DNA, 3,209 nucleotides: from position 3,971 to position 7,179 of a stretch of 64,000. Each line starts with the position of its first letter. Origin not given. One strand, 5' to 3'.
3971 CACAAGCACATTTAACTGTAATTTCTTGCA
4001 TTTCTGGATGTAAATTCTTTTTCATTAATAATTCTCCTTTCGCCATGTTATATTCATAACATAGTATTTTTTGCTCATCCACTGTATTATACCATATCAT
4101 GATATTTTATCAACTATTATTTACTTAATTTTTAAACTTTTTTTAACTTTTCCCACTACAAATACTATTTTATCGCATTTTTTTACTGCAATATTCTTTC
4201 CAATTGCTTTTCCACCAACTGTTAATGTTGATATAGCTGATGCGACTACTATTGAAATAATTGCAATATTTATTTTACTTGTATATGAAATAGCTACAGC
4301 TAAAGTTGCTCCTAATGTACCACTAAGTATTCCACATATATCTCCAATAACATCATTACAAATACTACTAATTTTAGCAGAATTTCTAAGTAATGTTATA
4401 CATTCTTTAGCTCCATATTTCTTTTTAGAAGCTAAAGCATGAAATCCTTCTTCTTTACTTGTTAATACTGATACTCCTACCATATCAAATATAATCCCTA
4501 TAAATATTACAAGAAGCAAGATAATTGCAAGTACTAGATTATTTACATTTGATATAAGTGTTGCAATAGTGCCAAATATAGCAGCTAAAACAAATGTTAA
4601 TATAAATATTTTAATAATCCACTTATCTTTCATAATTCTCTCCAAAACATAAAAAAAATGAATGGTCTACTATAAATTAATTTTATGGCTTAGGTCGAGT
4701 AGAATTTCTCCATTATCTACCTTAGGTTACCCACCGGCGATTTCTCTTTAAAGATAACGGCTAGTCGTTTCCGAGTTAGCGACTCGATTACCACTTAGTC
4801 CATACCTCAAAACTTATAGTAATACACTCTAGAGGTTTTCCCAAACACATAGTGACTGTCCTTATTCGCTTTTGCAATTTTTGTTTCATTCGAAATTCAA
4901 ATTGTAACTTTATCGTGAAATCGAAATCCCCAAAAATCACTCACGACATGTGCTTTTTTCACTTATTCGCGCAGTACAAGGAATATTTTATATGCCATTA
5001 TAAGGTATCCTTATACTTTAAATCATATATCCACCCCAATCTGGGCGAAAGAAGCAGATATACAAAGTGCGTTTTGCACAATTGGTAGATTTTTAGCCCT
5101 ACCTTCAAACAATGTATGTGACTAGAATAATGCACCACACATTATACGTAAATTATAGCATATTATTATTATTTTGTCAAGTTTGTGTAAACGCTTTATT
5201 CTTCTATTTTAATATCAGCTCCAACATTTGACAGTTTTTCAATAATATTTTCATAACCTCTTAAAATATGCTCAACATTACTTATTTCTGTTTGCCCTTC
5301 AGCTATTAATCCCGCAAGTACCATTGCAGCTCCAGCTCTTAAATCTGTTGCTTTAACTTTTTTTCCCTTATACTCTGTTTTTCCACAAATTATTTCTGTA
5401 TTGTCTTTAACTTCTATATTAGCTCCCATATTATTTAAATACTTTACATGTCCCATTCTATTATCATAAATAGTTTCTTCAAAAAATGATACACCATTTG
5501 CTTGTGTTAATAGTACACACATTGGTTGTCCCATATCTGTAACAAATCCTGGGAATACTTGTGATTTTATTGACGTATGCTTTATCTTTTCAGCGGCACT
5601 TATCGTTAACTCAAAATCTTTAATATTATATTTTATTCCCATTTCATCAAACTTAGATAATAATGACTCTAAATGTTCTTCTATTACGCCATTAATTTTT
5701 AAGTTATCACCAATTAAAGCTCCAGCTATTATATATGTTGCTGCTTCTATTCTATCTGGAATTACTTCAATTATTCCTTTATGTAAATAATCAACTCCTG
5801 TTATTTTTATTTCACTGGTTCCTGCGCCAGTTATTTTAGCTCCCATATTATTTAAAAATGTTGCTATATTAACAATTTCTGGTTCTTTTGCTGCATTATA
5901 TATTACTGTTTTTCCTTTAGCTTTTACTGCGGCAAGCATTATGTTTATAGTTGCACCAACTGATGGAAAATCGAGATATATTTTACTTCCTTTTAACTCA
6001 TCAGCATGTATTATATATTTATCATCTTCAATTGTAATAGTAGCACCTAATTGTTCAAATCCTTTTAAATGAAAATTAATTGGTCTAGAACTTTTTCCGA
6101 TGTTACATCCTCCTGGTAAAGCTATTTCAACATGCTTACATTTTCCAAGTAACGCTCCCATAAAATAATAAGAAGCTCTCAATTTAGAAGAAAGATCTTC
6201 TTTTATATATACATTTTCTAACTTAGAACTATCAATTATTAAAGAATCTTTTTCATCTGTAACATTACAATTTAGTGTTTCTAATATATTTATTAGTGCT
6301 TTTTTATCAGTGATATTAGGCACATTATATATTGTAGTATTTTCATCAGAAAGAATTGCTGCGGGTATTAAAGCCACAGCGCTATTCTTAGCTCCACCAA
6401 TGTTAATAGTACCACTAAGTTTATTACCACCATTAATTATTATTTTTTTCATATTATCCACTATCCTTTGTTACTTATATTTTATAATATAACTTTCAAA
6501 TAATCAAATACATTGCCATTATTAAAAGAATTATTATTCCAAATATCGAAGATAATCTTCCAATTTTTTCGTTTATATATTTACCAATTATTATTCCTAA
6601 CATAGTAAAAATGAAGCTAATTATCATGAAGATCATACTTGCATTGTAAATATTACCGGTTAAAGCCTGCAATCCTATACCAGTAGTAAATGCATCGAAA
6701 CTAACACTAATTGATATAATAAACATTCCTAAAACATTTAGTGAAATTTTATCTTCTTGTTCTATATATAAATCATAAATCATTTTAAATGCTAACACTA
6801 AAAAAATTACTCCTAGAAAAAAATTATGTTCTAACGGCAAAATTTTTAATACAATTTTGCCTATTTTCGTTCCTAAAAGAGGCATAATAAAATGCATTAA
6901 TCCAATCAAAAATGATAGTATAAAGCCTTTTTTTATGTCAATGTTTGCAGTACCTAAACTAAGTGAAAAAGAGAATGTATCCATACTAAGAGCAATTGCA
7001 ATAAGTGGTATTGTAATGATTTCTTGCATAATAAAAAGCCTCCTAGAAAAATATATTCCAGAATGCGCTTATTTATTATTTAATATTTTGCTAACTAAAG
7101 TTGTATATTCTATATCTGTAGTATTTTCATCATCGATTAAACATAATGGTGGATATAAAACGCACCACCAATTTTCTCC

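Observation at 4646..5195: About 500-nt promoter-driven non-coding RNA upstream of a DUF21-like 4-TM mini-protein: OLE/OapA-like ribonucleoprotein candidate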

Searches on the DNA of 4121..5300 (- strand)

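Call 4: search_rna_families(source=window, start=4500, end=5300, threshold=evalue, max_evalue=1, show_alignments=1)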
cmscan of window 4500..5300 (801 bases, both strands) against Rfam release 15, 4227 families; matches with E-value up to 1: 1.
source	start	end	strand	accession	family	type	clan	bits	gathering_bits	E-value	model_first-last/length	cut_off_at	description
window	4646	5154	-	RF01071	OLE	Gene;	-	259.5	50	3.1e-74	1-616/616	no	Ornate Large Extremophilic RNA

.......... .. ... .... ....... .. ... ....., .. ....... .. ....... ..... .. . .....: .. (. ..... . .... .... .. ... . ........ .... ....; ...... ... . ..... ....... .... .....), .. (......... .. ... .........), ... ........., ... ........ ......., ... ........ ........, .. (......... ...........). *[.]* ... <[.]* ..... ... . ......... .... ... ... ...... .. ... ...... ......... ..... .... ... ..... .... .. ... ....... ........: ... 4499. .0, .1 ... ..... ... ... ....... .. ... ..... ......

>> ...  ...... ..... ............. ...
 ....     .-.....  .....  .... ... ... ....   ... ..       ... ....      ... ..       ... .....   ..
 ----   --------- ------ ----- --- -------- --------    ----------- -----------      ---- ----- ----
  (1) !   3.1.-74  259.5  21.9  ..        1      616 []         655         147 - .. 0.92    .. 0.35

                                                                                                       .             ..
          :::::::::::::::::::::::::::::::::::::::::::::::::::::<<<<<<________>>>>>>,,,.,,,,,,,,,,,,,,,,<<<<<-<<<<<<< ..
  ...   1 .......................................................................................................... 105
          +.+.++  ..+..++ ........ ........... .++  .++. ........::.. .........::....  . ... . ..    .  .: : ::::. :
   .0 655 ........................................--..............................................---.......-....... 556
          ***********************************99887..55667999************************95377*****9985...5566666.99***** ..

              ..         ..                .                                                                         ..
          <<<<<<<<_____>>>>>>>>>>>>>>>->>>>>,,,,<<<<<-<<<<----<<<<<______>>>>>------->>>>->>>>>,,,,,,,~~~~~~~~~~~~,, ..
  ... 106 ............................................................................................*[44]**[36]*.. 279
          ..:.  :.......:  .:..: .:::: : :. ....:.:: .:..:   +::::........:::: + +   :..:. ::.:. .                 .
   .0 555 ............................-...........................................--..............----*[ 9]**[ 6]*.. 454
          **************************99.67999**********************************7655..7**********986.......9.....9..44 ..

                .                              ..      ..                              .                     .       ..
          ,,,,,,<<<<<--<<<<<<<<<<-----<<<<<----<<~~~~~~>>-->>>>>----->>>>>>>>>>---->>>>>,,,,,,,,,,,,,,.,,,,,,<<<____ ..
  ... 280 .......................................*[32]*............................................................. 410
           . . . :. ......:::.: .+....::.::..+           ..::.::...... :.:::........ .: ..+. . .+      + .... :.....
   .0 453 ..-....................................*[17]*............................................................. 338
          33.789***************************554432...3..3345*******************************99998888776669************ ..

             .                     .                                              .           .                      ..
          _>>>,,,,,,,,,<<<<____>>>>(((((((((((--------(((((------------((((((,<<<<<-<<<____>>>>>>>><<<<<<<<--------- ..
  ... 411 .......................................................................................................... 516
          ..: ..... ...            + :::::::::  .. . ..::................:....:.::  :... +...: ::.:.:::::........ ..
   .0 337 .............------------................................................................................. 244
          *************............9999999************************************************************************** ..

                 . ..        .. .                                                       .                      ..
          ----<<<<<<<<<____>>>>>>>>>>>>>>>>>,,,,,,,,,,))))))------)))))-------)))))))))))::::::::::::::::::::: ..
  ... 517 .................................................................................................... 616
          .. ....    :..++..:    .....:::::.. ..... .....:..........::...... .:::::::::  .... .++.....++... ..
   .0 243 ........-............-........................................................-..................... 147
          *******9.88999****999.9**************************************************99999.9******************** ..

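Call 23: search_rna_families(sources=[L005, L006, L007, L009, L011, L013, L014, L016, L017, L019, L020, L023, L024, L028, L043, L069, L077], threshold=gathering)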
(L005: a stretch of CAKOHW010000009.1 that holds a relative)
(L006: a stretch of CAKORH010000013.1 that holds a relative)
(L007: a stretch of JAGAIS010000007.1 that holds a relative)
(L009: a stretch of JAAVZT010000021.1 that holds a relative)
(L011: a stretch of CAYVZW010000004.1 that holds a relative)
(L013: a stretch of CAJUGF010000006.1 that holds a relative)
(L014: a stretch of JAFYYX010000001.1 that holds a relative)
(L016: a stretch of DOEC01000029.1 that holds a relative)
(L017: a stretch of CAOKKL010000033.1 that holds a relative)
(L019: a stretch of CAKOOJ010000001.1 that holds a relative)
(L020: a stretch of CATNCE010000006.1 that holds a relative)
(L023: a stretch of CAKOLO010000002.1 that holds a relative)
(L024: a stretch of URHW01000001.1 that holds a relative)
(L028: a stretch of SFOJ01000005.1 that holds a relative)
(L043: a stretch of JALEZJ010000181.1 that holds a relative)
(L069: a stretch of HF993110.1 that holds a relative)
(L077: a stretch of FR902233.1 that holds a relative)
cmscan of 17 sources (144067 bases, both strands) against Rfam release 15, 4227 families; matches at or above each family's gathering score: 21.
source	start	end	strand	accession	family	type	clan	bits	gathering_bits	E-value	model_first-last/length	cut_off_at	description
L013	3428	3940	+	RF01071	OLE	Gene;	-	238.7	50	7.9e-66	1-616/616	no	Ornate Large Extremophilic RNA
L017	3460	3948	+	RF01071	OLE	Gene;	-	236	50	5.1e-65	1-616/616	no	Ornate Large Extremophilic RNA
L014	3438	3956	+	RF01071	OLE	Gene;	-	234.7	50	1.2e-64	1-616/616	no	Ornate Large Extremophilic RNA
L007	3407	3907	+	RF01071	OLE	Gene;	-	234.6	50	1.4e-64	1-616/616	no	Ornate Large Extremophilic RNA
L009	3425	3938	+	RF01071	OLE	Gene;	-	229.5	50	4.5e-63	1-616/616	no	Ornate Large Extremophilic RNA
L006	3497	3977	+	RF01071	OLE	Gene;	-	224.5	50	1.4e-61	1-616/616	no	Ornate Large Extremophilic RNA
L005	3497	3977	+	RF01071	OLE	Gene;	-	222.8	50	4.2e-61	1-616/616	no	Ornate Large Extremophilic RNA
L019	3485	3974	+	RF01071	OLE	Gene;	-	222.2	50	6.3e-61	1-616/616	no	Ornate Large Extremophilic RNA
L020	3425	3919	+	RF01071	OLE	Gene;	-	221.6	50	9.8e-61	1-616/616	no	Ornate Large Extremophilic RNA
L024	3518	3981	+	RF01071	OLE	Gene;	-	213.1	50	3.1e-58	1-616/616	no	Ornate Large Extremophilic RNA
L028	3496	3976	+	RF01071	OLE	Gene;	-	211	50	1.4e-57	1-616/616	no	Ornate Large Extremophilic RNA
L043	3469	3983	+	RF01071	OLE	Gene;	-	209.8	50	3.1e-57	1-616/616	no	Ornate Large Extremophilic RNA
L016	3502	3979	+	RF01071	OLE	Gene;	-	209.1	50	4.8e-57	1-616/616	no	Ornate Large Extremophilic RNA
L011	3510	3988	+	RF01071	OLE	Gene;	-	208.5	50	7.6e-57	1-616/616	no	Ornate Large Extremophilic RNA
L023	3495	3976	+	RF01071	OLE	Gene;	-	207.3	50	1.7e-56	1-616/616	no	Ornate Large Extremophilic RNA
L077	3503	3982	+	RF01071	OLE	Gene;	-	205.8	50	4.6e-56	1-616/616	no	Ornate Large Extremophilic RNA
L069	3499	3980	+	RF01071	OLE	Gene;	-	204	50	1.6e-55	1-616/616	no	Ornate Large Extremophilic RNA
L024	2934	3004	-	RF00005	tRNA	Gene; tRNA;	CL00001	55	29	9.6e-09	1-71/71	no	tRNA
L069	4704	4734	+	RF03156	L31-Firmicutes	Cis-reg; leader;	CL00118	36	33.3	0.0019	1-32/32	no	L31-Firmicutes ribosomal protein leader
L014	4557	4587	+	RF03156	L31-Firmicutes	Cis-reg; leader;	CL00118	34.8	33.3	0.0039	1-32/32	no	L31-Firmicutes ribosomal protein leader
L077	2673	2702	+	RF03156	L31-Firmicutes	Cis-reg; leader;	CL00118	34.4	33.3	0.0049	1-32/32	no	L31-Firmicutes ribosomal protein leader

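Call 60: search_rna_families(source=L058, start=3200, end=4010, threshold=gathering, show_alignments=1)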
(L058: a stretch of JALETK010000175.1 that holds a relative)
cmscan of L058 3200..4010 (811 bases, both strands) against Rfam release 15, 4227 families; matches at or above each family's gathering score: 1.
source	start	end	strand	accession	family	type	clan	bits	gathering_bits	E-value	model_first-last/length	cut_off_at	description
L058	3299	3927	+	RF01071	OLE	Gene;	-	454.9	50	3.2e-132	1-616/616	no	Ornate Large Extremophilic RNA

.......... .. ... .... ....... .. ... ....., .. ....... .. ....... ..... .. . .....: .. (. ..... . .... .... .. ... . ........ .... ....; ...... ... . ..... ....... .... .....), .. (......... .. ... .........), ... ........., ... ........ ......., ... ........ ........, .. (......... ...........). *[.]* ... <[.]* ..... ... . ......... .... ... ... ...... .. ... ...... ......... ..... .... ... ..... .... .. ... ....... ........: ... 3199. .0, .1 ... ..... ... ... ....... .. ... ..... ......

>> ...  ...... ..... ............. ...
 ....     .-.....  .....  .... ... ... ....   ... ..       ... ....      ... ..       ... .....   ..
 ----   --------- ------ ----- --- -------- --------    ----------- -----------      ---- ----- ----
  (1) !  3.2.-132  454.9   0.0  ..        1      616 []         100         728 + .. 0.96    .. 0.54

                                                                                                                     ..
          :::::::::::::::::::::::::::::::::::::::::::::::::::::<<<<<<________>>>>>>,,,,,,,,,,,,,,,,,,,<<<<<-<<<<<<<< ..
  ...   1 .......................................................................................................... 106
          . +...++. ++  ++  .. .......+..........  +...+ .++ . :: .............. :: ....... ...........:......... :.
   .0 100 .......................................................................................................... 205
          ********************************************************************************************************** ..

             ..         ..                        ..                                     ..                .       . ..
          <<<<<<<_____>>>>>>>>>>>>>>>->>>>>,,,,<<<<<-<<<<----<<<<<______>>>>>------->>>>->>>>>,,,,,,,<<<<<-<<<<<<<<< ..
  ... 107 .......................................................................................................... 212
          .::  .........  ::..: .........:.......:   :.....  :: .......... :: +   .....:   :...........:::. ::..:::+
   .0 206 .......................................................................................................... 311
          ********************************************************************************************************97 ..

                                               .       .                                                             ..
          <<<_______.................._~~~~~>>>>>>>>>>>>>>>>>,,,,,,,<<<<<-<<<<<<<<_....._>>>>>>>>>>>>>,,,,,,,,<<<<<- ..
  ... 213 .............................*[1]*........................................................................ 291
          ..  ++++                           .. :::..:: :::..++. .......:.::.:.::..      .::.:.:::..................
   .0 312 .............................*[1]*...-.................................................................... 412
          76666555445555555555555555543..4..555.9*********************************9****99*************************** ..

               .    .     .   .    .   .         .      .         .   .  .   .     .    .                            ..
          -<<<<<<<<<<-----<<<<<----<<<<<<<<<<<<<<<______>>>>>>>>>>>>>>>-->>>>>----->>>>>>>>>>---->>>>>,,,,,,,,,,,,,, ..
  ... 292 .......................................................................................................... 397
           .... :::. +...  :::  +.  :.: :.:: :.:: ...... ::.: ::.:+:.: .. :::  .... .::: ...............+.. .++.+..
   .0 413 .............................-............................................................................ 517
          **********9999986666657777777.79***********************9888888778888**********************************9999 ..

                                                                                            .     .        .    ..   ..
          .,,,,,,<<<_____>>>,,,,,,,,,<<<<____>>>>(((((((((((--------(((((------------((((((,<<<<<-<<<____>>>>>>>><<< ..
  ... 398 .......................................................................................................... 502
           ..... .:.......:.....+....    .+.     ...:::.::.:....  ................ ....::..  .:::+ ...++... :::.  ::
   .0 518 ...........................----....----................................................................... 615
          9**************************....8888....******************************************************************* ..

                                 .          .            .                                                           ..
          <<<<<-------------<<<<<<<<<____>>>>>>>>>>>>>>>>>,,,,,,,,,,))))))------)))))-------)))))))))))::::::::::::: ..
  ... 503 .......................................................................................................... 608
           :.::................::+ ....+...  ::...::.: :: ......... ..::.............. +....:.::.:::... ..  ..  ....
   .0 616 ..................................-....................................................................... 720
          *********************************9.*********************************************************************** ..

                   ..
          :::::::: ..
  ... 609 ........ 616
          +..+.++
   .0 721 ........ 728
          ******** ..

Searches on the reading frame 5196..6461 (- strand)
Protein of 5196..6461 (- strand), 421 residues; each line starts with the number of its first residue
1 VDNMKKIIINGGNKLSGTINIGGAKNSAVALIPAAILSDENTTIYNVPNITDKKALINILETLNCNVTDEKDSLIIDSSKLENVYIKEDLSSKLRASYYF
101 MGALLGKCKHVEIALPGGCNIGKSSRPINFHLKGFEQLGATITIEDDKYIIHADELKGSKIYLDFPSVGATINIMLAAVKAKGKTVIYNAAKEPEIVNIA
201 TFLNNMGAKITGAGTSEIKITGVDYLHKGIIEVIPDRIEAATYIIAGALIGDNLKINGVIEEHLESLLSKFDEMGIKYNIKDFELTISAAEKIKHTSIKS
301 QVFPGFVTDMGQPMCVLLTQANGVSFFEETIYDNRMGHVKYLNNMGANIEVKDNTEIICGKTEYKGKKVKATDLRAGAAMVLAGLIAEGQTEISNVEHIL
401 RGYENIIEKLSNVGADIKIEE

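Call 5: search_protein_families(library=pfam, proteins=[window:5196-6461:-], max_evalue=0.01)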
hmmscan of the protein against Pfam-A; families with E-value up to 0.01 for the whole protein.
window:5196-6461:- (421 aa): 2 families
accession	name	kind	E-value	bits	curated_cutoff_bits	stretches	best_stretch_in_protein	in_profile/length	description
PF00275.25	EPSP_synthase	-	1.7e-88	297.6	22.8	1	10-410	2-417/417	EPSP synthase (3-phosphoshikimate 1-carboxyvinyltransferase)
PF00107.32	ADH_zinc_N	-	0.0033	17.8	31.8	0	135-213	30-112/129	Zinc-binding dehydrogenase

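Call 67: search_protein_families(library=ncbifam, proteins=[window:5196-6461:-], max_evalue=1e-10)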
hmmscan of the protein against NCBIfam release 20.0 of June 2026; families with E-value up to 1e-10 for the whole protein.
window:5196-6461:- (421 aa): 5 families
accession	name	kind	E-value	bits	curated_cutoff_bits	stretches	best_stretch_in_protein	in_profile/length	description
NF009470.0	PRK12830.1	equivalog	1.5e-169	564.1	552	1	4-420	1-415/417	UDP-N-acetylglucosamine 1-carboxyvinyltransferase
NF006873.0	PRK09369.1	subfamily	6.7e-155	515.8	297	1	4-419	1-416/419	UDP-N-acetylglucosamine 1-carboxyvinyltransferase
TIGR01072.1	murA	equivalog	1e-150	502.2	392.7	1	4-418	1-415/416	UDP-N-acetylglucosamine 1-carboxyvinyltransferase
TIGR01356.1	aroA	equivalog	1.1e-23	83.7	287.25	1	202-413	191-412/415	3-phosphoshikimate 1-carboxyvinyltransferase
NF011381.1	PRK14806.1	equivalog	2.3e-11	42.7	902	0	124-418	421-731/733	bifunctional prephenate dehydrogenase/3-phosphoshikimate 1-carboxyvinyltransferase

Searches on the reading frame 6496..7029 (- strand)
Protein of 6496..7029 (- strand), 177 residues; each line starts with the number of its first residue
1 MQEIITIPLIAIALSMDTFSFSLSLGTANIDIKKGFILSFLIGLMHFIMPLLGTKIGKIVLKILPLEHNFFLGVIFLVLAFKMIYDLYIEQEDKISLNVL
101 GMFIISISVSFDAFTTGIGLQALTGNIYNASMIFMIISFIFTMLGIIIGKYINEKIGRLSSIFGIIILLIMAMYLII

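Call 5: search_protein_families(library=pfam, proteins=[window:6496-7029:-], max_evalue=0.01)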
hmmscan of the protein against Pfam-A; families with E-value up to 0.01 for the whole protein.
window:6496-7029:- (177 aa): 1 family
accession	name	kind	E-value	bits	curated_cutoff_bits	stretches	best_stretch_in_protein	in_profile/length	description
PF02659.21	Mntp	-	2.8e-22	79.6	24.4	1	30-175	2-151/152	Putative manganese efflux pump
